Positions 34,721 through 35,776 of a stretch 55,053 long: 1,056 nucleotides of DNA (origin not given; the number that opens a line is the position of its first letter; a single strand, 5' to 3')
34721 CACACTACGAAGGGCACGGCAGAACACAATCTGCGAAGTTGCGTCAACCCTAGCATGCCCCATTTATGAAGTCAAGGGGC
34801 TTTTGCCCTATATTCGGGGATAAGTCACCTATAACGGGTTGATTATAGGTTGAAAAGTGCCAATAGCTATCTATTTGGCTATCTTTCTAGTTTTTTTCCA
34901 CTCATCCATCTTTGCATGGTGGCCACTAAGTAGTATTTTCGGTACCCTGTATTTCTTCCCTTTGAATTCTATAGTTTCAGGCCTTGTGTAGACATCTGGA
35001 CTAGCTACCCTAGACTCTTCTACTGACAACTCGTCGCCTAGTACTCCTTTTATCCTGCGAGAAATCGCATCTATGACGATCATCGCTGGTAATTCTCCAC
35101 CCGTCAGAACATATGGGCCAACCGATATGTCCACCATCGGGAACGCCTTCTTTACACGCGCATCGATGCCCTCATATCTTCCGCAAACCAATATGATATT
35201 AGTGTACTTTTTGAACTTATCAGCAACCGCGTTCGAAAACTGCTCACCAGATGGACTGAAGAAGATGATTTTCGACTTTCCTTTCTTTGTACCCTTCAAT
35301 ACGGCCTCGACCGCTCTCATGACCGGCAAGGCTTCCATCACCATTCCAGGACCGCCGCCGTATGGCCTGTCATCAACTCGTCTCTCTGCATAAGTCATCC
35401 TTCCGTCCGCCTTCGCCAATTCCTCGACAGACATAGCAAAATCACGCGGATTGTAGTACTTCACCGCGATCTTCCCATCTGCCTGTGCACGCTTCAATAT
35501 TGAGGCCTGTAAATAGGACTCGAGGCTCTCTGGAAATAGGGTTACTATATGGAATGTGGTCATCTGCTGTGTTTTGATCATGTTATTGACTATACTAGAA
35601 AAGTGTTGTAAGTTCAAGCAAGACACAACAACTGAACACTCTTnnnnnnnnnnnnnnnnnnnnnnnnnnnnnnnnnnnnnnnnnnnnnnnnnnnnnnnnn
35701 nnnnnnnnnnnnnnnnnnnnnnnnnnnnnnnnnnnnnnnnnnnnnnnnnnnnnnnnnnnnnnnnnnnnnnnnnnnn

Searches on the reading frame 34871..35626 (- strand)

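Call 63: search_protein_families(library=pfam, proteins=[window:34871-35626:-], max_evalue=0.001)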
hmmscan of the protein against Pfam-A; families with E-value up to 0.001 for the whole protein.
window:34871-35626:- (251 aa): 1 family
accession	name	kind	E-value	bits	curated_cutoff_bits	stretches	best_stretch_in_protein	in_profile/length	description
PF01746.26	tRNA_m1G_MT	-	2.6e-37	128.9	27.3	1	81-249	23-187/195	tRNA (Guanine-1)-methyltransferase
